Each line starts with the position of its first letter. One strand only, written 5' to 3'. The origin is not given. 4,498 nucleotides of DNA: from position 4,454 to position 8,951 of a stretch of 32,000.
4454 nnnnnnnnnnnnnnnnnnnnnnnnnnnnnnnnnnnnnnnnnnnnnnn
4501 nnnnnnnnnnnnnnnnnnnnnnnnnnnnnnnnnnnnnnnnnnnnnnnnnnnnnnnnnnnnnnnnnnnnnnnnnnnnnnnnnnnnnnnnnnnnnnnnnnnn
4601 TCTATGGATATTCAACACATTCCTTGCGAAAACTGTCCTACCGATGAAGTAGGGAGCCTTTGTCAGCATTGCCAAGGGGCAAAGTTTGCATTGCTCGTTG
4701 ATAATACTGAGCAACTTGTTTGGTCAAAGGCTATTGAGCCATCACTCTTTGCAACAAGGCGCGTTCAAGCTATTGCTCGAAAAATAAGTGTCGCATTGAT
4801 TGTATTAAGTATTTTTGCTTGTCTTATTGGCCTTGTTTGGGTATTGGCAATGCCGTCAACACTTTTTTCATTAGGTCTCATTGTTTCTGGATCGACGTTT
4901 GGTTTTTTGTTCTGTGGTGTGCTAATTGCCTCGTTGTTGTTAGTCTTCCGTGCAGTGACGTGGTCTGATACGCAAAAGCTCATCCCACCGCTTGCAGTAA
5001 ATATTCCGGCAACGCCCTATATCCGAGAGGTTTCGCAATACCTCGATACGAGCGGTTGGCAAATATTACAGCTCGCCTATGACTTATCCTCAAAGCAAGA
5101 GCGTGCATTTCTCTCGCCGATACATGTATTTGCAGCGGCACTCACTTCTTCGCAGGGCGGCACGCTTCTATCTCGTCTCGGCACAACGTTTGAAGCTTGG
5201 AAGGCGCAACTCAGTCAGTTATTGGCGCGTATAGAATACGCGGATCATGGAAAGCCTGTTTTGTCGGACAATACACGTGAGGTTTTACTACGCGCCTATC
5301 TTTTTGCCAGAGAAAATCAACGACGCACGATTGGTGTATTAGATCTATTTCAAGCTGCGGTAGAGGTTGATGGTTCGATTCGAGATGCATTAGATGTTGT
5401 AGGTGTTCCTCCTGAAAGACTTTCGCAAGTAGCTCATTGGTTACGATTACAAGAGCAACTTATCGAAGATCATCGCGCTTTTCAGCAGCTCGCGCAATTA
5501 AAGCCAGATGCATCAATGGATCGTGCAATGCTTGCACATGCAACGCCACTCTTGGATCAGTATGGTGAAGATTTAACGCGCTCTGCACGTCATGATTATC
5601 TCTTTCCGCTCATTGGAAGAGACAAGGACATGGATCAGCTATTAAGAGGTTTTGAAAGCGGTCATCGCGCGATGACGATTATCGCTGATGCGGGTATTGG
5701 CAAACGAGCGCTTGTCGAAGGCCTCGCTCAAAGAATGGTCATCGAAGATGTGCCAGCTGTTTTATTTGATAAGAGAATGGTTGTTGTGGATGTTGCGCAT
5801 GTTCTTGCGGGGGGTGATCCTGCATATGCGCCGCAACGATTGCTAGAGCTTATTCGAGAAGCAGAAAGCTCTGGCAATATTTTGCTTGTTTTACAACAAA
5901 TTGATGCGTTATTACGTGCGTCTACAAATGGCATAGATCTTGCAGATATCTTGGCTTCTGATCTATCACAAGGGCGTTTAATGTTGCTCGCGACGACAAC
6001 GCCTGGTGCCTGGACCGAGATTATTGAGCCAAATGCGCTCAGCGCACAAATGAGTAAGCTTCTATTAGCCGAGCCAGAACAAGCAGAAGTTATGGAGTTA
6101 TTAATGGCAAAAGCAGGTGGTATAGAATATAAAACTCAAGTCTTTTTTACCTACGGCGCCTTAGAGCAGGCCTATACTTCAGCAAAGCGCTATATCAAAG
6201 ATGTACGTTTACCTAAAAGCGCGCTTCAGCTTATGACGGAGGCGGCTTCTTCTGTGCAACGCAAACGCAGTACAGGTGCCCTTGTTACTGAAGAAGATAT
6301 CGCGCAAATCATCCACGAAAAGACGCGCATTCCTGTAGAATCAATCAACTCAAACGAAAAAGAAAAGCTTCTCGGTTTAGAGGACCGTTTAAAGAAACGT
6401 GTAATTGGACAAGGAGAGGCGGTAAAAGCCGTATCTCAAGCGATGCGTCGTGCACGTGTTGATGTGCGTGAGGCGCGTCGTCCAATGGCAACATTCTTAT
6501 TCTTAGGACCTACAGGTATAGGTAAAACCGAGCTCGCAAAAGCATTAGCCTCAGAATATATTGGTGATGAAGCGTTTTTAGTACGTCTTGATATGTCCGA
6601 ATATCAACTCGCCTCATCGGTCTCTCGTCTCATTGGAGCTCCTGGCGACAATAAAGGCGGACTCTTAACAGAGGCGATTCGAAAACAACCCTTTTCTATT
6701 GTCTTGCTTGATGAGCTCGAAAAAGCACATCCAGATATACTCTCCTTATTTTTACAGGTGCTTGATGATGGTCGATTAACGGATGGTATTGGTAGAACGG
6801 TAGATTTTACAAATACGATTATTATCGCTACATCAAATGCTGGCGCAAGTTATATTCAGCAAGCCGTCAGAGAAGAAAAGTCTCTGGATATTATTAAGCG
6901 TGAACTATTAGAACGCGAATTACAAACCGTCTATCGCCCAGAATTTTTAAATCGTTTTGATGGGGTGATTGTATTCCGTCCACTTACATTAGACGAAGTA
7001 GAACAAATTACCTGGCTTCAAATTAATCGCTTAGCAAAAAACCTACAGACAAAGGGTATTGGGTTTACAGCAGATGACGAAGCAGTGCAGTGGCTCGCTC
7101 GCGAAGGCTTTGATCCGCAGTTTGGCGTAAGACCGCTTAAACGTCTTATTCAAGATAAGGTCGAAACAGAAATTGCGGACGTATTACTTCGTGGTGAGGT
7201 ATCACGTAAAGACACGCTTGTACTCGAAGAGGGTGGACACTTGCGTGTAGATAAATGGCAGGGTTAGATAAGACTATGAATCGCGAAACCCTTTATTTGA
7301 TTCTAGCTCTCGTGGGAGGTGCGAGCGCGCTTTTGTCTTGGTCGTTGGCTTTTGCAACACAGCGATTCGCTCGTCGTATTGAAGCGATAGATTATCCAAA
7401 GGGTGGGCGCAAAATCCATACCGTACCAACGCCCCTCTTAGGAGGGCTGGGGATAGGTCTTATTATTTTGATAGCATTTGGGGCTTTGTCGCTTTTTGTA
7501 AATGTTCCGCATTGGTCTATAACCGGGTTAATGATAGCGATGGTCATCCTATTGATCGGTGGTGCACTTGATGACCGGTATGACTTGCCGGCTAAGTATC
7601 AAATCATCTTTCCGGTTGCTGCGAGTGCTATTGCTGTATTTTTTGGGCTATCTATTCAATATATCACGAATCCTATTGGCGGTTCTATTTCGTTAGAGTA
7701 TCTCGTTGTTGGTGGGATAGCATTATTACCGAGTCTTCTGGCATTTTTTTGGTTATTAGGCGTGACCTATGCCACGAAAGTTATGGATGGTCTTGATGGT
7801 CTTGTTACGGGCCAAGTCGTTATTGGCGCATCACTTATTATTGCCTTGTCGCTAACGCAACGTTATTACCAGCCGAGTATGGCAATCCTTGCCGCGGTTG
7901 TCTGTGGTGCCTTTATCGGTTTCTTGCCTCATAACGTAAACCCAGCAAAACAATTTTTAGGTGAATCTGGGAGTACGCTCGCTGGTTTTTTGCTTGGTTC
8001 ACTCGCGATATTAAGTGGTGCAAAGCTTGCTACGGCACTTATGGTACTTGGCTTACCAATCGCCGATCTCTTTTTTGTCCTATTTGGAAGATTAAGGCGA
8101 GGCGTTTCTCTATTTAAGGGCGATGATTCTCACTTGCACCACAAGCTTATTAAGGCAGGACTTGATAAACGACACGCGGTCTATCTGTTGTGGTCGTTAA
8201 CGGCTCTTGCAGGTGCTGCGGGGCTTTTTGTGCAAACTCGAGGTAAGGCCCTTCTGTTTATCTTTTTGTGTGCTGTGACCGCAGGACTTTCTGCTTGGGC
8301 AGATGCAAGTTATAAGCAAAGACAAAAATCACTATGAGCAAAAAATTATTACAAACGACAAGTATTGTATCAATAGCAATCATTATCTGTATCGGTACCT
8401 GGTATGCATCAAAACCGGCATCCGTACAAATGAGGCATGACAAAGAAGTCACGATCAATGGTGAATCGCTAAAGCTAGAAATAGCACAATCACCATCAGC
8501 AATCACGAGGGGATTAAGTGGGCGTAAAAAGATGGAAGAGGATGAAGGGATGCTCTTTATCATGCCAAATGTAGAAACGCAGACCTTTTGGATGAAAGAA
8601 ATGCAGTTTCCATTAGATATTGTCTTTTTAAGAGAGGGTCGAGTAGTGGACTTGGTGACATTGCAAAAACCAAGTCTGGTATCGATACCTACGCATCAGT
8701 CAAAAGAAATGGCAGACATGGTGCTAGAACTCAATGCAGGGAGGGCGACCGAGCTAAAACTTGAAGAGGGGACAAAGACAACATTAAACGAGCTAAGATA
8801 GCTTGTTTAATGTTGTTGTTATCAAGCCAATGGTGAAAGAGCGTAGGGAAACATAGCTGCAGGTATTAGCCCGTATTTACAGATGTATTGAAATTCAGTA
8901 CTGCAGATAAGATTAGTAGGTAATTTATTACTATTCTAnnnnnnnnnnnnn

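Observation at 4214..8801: Membrane-tethered zinc-ribbon Clp/Hsp100 ATPase with an inactive D1 module, in an envelope operon at the usual ftsI/murE/murF position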

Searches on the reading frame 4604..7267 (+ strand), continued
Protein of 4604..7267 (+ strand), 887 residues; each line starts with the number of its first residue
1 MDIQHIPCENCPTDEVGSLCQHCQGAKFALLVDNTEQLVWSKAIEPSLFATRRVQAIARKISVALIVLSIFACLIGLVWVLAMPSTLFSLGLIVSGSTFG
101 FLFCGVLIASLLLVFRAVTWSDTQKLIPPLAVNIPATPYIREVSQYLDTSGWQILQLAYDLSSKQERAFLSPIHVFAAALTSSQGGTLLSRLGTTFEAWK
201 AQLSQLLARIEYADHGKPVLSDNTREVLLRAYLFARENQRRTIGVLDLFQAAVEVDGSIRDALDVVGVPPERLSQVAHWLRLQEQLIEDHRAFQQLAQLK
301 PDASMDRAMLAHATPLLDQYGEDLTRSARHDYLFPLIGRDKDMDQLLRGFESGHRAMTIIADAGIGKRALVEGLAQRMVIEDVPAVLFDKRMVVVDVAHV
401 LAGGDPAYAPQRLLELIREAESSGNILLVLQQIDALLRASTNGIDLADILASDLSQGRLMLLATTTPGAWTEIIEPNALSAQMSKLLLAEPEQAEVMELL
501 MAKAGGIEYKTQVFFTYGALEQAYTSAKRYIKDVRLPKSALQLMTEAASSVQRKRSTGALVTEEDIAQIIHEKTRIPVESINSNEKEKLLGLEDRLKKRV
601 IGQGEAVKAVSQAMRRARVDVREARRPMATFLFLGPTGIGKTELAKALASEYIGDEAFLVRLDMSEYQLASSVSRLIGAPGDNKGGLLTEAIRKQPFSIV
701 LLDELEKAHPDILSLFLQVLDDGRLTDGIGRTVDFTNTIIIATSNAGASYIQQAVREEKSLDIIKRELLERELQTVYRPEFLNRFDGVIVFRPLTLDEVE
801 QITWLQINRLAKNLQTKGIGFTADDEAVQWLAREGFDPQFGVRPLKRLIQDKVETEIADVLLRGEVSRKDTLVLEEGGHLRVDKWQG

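Call 73: search_protein_families(library=padloc, proteins=[window:4604-7267:+], max_evalue=0.001)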
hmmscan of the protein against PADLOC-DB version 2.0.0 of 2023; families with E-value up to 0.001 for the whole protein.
window:4604-7267:+ (887 aa): 5 families
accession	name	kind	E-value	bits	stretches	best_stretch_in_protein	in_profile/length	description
PDLC04606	PDC-M37B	-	2.5e-31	107.2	1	528-755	80-303/390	-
PDLC03838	DolB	-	2.7e-31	107.2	2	565-745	105-277/375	-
PDLC04605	PDC-M37B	-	2.9e-26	90.6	1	573-752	249-431/518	-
PDLC00915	TRIP13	-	8.1e-07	26.7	1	563-745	6-189/302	TRIP13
PDLC04140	mad8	-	0.0001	19.9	0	628-804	27-128/314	mads_8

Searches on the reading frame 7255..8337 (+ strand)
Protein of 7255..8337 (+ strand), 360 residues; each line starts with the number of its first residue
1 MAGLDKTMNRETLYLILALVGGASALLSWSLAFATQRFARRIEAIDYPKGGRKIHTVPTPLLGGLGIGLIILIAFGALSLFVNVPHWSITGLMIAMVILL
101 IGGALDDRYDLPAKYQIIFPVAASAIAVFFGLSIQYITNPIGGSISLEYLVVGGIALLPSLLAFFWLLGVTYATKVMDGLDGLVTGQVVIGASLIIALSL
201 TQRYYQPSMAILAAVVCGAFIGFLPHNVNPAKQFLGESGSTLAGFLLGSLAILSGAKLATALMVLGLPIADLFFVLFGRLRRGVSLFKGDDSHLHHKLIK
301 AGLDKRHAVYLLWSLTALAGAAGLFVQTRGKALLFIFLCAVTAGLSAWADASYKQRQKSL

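Call 3: search_protein_families(library=pfam, proteins=[window:7255-8337:+], max_evalue=0.01)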
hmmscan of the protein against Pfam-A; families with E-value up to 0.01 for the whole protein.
window:7255-8337:+ (360 aa): 1 family
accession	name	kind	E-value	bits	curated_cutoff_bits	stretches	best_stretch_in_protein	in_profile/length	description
PF00953.26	Glycos_transf_4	-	4.6e-26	92.2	27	1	90-254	2-159/160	Glycosyl transferase family 4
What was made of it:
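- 7255..8337 (+): WecA/TagO-type polyprenyl-phosphate HexNAc-1-P transferase (GT4 family). It is not MraY. Pfam Glycos_transf_4 at 4.6e-26 (call 3).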

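Call 4: search_protein_families(library=ncbifam, proteins=[window:7255-8337:+], max_evalue=0.01)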
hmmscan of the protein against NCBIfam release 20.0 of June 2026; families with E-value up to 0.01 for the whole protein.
window:7255-8337:+ (360 aa): 3 families
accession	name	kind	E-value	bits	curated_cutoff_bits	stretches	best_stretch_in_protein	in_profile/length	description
TIGR02380.1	ECA_wecA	exception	1e-29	103.8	326.05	1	27-328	10-310/346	UDP-N-acetylglucosamine--undecaprenyl-phosphate N-acetylglucosaminephosphotransferase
NF053644.1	MraY_archaea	equivalog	1.2e-14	54.4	450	1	156-324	179-340/340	pseudomurein biosynthesis MraY family phospho-N-acetylmuramoyl-pentapeptide-transferase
TIGR00445.1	mraY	equivalog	2.7e-11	43.5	192.05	1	116-271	101-261/321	phospho-N-acetylmuramoyl-pentapeptide-transferase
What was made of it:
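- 7255..8337 (+): NCBIfam wecA scores 104 bits against 43 for mraY (call 4).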

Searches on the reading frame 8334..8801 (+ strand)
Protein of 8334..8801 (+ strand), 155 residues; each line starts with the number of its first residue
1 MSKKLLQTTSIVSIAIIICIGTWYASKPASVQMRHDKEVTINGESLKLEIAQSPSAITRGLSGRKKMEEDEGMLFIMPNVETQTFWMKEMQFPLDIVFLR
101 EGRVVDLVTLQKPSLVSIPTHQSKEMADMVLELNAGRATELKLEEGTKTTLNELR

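Call 3: search_protein_families(library=pfam, proteins=[window:8334-8801:+], max_evalue=0.01)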
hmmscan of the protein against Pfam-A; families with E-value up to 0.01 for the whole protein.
window:8334-8801:+ (155 aa): 1 family
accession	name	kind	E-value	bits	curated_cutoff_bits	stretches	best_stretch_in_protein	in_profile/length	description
PF02643.20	DUF192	-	1.8e-27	95.7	27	1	47-148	2-93/96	Uncharacterized ACR, COG1430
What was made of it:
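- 8334..8801 (+): DUF192 protein with an N-terminal hydrophobic anchor or signal (residues 4-23). Pfam DUF192 at 1.8e-27 (call 3).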

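Call 4: search_protein_families(library=ncbifam, proteins=[window:8334-8801:+], max_evalue=0.01)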
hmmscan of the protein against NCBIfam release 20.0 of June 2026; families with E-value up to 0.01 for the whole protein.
window:8334-8801:+ (155 aa): 1 family
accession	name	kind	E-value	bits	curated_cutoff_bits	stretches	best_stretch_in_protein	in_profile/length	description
NF002996.0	PRK03760.1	equivalog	1.9e-05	24.5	146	1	48-151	17-116/121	hypothetical protein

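Call 73: search_protein_families(library=padloc, proteins=[window:8334-8801:+], max_evalue=0.001)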
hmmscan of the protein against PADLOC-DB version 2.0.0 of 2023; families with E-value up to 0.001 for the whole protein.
window:8334-8801:+ (155 aa): 0 families
